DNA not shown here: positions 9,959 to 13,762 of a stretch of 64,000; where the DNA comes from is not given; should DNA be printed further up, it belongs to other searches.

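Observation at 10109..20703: Two translationally coupled giant genes encode three paralogous 'signal peptide, ~1000-aa ectodomain, triple-TM' modules of unknown family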

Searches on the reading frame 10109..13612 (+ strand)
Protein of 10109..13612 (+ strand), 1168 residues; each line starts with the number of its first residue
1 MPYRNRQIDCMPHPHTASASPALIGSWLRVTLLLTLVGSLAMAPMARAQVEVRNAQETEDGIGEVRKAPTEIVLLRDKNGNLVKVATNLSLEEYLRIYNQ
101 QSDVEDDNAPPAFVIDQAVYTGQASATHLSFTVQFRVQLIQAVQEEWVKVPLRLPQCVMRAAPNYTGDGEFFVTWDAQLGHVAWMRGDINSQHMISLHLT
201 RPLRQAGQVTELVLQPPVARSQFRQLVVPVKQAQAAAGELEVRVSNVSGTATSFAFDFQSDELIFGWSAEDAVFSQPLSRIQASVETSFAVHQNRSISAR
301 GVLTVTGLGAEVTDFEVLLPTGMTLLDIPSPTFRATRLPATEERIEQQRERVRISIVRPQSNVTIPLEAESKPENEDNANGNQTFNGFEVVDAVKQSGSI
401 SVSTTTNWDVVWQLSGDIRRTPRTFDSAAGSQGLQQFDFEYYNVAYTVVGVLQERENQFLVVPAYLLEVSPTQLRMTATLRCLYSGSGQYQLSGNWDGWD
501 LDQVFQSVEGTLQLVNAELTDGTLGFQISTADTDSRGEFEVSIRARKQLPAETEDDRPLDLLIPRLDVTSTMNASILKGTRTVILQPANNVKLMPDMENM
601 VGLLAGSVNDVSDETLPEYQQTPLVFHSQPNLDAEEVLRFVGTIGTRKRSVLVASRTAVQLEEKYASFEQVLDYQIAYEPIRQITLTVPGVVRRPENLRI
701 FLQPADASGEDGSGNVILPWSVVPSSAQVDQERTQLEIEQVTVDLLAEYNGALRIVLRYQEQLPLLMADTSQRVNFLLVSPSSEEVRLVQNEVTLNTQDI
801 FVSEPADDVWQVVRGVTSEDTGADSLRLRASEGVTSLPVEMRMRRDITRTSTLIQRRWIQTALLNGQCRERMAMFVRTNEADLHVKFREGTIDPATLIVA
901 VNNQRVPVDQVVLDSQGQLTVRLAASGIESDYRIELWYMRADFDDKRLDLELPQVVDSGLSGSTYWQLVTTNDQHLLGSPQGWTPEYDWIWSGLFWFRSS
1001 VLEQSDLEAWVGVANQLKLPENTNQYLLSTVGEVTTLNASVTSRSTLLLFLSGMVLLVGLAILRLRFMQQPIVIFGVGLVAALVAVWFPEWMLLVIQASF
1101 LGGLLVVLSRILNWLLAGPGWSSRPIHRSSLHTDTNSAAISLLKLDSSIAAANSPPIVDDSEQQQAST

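Call 7: search_protein_families(library=pfam, proteins=[window:10109-13612:+], max_evalue=1)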
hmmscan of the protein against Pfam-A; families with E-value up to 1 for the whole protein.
window:10109-13612:+ (1168 aa): 1 family
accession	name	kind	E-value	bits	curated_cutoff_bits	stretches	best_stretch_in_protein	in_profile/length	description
PF24368.1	DUF7524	-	0.21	11.8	27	1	1006-1086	104-181/182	Family of unknown function (DUF7524)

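Call 8: search_protein_families(library=ncbifam, proteins=[window:10109-13612:+], max_evalue=1)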
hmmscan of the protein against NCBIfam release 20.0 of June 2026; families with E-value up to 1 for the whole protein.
window:10109-13612:+ (1168 aa): 0 families

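Call 11: find_homologous_proteins(query=window:10109-13612:+)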
Query window:10109-13612:+ (1168 aa): 18 proteins with E <= 0.001 among 8000 candidates.
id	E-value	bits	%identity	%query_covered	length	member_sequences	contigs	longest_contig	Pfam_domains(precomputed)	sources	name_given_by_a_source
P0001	0.0e+0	2589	100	100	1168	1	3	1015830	-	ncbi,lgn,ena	-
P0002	0.0e+0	1888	72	100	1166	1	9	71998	-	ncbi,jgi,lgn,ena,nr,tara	ncbi:MAG: hypothetical protein CMJ76_10315 [Planctomycetaceae bacterium]|nr:hypothetical protein [Pl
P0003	0.0e+0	1843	71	99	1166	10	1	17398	-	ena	-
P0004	0.0e+0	1843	71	99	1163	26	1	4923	-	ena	-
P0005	0.0e+0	1827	71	97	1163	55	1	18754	-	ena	-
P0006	0.0e+0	1814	70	99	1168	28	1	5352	-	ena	-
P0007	0.0e+0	1680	65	97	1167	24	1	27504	-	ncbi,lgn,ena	-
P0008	0.0e+0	1585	63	95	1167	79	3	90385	-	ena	-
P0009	9.4e-264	896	41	96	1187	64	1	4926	-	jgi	jgi:hypothetical protein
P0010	5.5e-258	877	40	99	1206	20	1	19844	-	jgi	-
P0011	1.1e-256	873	40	94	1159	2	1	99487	-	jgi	-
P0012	2.8e-256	871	40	94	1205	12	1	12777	-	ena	-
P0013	5.7e-256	870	40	96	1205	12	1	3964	-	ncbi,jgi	-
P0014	1.2e-255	869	40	94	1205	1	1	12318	-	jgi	jgi:hypothetical protein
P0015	1.4e-255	869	40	94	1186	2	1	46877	-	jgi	jgi:hypothetical protein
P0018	8.0e-50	188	24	92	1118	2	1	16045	-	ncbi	-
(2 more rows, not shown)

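Call 12: search_solved_structures(query=window:10109-13612:+, max_evalue=1)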
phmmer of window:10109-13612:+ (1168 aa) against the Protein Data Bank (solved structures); distinct sequences matched with E-value up to 1: 4.
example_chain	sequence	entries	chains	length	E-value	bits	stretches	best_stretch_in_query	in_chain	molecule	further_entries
9kkj_A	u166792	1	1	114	0.2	12.4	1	177-247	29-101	Nectin-4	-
4gjt_B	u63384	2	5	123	0.24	12.2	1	177-247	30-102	Poliovirus receptor-related protein 4 | Nectin-4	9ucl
4jjh_A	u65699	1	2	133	0.29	11.9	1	177-247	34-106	Poliovirus receptor-related protein 4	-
4frw_A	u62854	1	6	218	0.92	10.3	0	177-247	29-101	Poliovirus receptor-related protein 4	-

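Call 19: find_encoding_contigs(protein=P0018, flank=10000, max_places=3)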
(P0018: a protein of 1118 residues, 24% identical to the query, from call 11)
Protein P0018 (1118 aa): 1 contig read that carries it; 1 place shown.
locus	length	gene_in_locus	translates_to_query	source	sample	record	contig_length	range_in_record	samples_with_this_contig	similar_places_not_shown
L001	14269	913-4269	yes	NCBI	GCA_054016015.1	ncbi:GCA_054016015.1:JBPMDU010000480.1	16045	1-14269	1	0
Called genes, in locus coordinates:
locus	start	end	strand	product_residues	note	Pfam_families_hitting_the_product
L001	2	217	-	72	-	?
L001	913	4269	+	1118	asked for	-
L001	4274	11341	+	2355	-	-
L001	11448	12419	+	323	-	PF14100:DUF6807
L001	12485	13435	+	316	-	PF13717:Zn_ribbon_4 (weak)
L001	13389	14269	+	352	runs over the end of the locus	-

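Call 35: predict_structure(alignment_id=A1)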
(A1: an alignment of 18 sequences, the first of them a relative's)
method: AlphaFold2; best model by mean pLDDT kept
length: 1168 residues; sequences in the alignment: 18
mean_pLDDT: 66.9   pTM: 0.35
mean pLDDT of the five models: 66.9, 64.5, 60.7, 59.7, 58.9
residues with pLDDT >= 90: 95; 70-90: 513; 50-70: 283; < 50: 277
segments of 3 or more residues with pLDDT < 50: 1-29, 37-84, 86-89, 99-108, 273-279, 342-347, 375-381, 424-432, 707-719, 721-736, 765-773, 805-807, 814-823, 833-850, 979-982, 994-1005, 1012-1015, 1117-1168
pLDDT, mean of each block of 10 residues (from residue 1): 27 27 39 47 30 28 31 43 46 52 44 88 89 92 75 86 85 80 86 93 78 87 92 78 78 88 84 47 84 72 81 84 77 78 52 86 87 52 67 77 64 58 44 62 56 66 91 91 81 89 83 82 85 68 90 73 88 77 89 89 83 70 86 79 82 80 72 81 73 64 56 39 41 47 73 81 49 55 69 65 51 44 51 48 42 79 83 82 82 81 73 78 73 86 78 77 76 66 50 46 51 51 68 69 75 70 65 65 58 62 62 53 30 27 25 28 29
secondary structure, 60 per line:
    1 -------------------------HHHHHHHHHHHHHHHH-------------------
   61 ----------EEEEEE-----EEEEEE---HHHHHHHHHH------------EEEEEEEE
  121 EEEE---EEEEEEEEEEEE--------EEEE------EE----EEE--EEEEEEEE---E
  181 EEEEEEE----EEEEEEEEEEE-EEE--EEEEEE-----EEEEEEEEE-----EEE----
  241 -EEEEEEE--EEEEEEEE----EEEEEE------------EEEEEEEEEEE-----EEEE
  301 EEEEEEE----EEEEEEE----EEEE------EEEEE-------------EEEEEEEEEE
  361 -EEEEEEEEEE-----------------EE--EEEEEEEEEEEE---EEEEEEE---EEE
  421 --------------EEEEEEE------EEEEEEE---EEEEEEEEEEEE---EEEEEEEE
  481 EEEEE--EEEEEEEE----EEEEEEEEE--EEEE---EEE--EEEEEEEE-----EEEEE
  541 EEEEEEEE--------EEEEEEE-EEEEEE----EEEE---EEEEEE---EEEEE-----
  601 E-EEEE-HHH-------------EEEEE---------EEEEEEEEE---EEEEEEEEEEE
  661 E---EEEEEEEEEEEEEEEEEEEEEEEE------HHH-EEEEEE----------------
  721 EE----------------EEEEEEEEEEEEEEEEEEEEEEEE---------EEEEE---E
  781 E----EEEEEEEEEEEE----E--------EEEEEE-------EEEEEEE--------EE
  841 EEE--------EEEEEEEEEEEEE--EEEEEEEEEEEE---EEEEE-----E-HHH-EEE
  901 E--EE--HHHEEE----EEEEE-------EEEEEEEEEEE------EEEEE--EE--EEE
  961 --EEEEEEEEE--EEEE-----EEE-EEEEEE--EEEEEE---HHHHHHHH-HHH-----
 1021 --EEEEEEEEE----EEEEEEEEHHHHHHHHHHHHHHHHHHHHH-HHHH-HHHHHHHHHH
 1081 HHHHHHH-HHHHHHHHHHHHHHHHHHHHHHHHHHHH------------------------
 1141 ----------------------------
elements in order (helices of 4 or more, strands of 3 or more residues): H26-41 E71-76 E82-87 H91-100 E113-124 E128-139 E148-151 E164-166 E169-176 E180-187 E192-202 E204-206 E209-214 E220-228 E234-236 E242-248 E251-258 E263-268 E281-291 E297-307 E312-318 E323-326 E333-337 E351-360 E362-371 E393-404 E408-414 E418-420 E435-441 E448-454 E458-469 E473-485 E488-495 E500-508 E511-514 E518-520 E523-530 E536-548 E557-563 E565-570 E575-578 E582-587 E591-595 E603-606 E624-628 E638-646 E650-661 E665-688 E699-704 E739-762 E772-776 E786-797 E811-816 E824-830 E839-843 E852-864 E867-878 E882-886 E898-901 E911-913 E918-922 E930-940 E947-951 E958-960 E963-971 E974-977 E983-985 E987-992 E995-1000 H1004-1011 E1023-1031 E1036-1043 H1044-1064 H1066-1069 H1071-1087 H1089-1116

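Call 38: fold_search(model_id=the predicted structure, library=pdb)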
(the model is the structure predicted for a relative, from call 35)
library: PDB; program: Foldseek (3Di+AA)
matches with E <= 10: 1031; with E <= 0.001: 59
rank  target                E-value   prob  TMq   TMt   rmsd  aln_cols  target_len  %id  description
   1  3fcs_A                3.2e-09  1.00  0.12  0.14  22.4       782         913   11  Structure of complete ectodomain of integrin aIIBb3 (released 2009-01-20)
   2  9e8a_A                1.2e-08  1.00  0.12  0.15  22.9       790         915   11  Integrin aIIbb3 bent conformation from human platelet membrane crude preparation (released 2025-10-15)
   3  3fcs_C                2.9e-08  1.00  0.12  0.14  22.4       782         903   11  Structure of complete ectodomain of integrin aIIBb3 (released 2009-01-20)
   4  8t2v_A                3.2e-08  1.00  0.12  0.14  22.9       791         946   10  Cryo-EM Structures of Full-length Integrin alphaIIbbeta3 in Native Lipids (released 2023-07-26)
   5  4g1e_A                3.3e-08  1.00  0.11  0.13  22.0       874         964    9  Crystal structure of integrin alpha V beta 3 with coil-coiled tag. (released 2012-12-12)
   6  9ijj_P                1.2e-07  1.00  0.09  0.14  28.2       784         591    9  In situ structure of the central apparatus in mouse sperm axoneme. (released 2025-06-04)
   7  7som_D                1.7e-07  0.80  0.08  0.07  42.3      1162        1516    9  Ciliary C2 central pair apparatus isolated from Chlamydomonas reinhardtii (released 2022-04-13)
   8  6s7o_E                4.4e-07  1.00  0.14  0.26  21.0       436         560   11  Cryo-EM structure of human oligosaccharyltransferase complex OST-A (released 2019-12-18)
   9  4g1m_A                4.4e-07  1.00  0.11  0.13  22.8       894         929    8  Re-refinement of alpha V beta 3 structure (released 2012-12-12)
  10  4nen_A                9.3e-07  0.99  0.10  0.10  21.5       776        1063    9  An internal ligand-bound, metastable state of a leukocyte integrin, aXb2 (released 2014-01-15)
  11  8b6l_O                9.8e-07  1.00  0.13  0.24  22.2       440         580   10  Subtomogram average of the human Sec61-TRAP-OSTA-translocon (released 2022-12-07)
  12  6ezn_A                9.8e-07  1.00  0.12  0.30  21.7       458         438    9  Cryo-EM structure of the yeast oligosaccharyltransferase (OST) complex (released 2018-01-17)
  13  8xez_A                1.3e-06  0.99  0.12  0.14  29.3       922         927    8  Cryo-EM structure of integrin ITGAV/ITGB3 complex, conformation 5 (released 2024-12-18)
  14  7nxd_A                2.0e-06  0.99  0.11  0.13  25.2       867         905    8  Cryo-EM structure of human integrin alpha5beta1 in the half-bent conformation (released 2021-08-25)
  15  6avu_A                2.5e-06  0.99  0.11  0.13  28.5       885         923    8  Human alpha-V beta-3 Integrin (open conformation) in complex with the therapeutic antibody LM609 (released 2017-11-01)
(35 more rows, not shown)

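Call 41: search_protein_representatives(alignment_id=A1)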
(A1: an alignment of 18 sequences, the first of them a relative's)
Query: 18 sequences, 1167 profile positions. Proteins with E-value up to 0.001 (for the whole library): 2567; up to 1e-10: 1953; up to 1e-30: 1158. The best 150 are listed.
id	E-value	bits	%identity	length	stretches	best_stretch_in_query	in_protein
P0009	0.0e+00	1881.8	-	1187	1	20-1163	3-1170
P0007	0.0e+00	1829.0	-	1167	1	1-1165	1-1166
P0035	0.0e+00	1449.5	-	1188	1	5-1165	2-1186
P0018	0.0e+00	1235.2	-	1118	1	31-1165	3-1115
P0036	1.4e-265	900.3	-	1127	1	58-1121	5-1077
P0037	1.1e-256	870.8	-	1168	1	41-1142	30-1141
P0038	4.9e-195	666.7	-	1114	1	48-1147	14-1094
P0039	6.7e-193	659.6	-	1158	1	44-1151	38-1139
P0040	8.8e-189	646.0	-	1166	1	31-1133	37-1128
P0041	8.3e-187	639.4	-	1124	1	58-1139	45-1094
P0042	2.5e-180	617.9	-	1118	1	57-1144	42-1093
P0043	3.5e-179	614.1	-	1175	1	56-1137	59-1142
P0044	4.3e-177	607.2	-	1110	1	47-1154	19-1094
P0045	3.7e-175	600.8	-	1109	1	31-1120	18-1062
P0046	4.9e-175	600.4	-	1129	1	58-1136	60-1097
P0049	1.4e-173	595.6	-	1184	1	47-1133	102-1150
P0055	2.4e-171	588.2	-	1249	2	45-696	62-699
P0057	1.3e-170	585.8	-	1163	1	29-1134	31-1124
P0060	1.6e-168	578.8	-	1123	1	55-1149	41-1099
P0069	2.0e-164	565.3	-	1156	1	57-1157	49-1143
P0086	5.3e-157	540.7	-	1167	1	58-1154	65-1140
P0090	1.8e-156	538.9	-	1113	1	25-1114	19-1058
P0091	5.3e-156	537.4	-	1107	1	51-1116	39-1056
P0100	6.2e-155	533.9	-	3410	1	58-1133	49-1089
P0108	1.3e-152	526.2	-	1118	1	47-1124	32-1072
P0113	5.8e-152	524.0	-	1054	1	60-1128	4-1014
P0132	7.8e-149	513.7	-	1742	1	62-1055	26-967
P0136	1.3e-147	509.6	-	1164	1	70-1123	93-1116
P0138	5.8e-147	507.4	-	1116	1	27-1123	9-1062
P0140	2.7e-146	505.2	-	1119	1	71-1118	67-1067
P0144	8.7e-146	503.5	-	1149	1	51-1144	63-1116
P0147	1.1e-145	503.3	-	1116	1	54-1154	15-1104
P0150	1.4e-145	502.9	-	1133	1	60-1128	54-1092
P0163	2.0e-141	489.1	-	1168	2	579-1148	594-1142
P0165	1.0e-140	486.7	-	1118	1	42-1118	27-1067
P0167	1.5e-140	486.2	-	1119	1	42-1162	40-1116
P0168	2.2e-140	485.6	-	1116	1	28-1135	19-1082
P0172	6.4e-140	484.1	-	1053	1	68-1154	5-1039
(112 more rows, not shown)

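Call 42: list_cluster_members(proteins=[P0001, P0019, P0100, P0132, P0036, P0038, P0045, P0060, P0090, P0150])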
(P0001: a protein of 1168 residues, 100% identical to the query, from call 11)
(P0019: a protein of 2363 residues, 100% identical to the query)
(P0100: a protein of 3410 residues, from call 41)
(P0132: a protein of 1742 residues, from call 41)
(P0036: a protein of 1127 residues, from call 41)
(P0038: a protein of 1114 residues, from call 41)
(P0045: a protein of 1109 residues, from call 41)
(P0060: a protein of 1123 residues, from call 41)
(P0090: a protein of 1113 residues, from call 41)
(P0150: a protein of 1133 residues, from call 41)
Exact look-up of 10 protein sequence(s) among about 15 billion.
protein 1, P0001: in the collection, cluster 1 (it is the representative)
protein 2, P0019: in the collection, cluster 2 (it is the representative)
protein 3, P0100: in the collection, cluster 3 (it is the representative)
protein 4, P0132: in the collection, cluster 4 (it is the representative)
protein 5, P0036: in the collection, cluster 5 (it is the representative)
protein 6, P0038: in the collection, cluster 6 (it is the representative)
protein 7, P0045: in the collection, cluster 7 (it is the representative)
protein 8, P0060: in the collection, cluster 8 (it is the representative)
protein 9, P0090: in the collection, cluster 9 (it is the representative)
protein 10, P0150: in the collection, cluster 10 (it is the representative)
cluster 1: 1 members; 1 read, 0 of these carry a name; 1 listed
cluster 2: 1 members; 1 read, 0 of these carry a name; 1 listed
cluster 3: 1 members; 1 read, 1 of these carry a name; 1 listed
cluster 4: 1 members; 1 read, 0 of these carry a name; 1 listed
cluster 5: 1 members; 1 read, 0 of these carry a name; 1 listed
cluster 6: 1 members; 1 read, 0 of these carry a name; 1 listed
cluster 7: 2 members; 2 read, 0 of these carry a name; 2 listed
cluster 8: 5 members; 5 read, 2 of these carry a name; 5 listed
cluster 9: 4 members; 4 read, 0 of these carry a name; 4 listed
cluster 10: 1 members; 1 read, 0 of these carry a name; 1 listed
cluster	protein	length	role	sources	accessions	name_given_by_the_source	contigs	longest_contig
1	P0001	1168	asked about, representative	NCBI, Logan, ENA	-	-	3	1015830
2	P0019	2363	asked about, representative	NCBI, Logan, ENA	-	-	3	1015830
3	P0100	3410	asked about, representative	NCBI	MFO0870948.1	MAG: hypothetical protein U0935_18625 [Pirellulales bacterium]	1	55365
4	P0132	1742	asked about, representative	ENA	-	-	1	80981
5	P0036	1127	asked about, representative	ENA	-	-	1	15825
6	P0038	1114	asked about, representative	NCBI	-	-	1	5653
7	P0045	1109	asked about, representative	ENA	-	-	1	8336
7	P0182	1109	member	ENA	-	-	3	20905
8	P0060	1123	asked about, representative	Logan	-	-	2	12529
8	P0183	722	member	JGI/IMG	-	hypothetical protein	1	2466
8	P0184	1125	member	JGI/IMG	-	hypothetical protein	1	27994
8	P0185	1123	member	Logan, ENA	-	-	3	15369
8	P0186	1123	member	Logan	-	-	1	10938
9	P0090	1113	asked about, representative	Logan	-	-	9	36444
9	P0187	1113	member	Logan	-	-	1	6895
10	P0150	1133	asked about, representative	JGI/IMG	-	-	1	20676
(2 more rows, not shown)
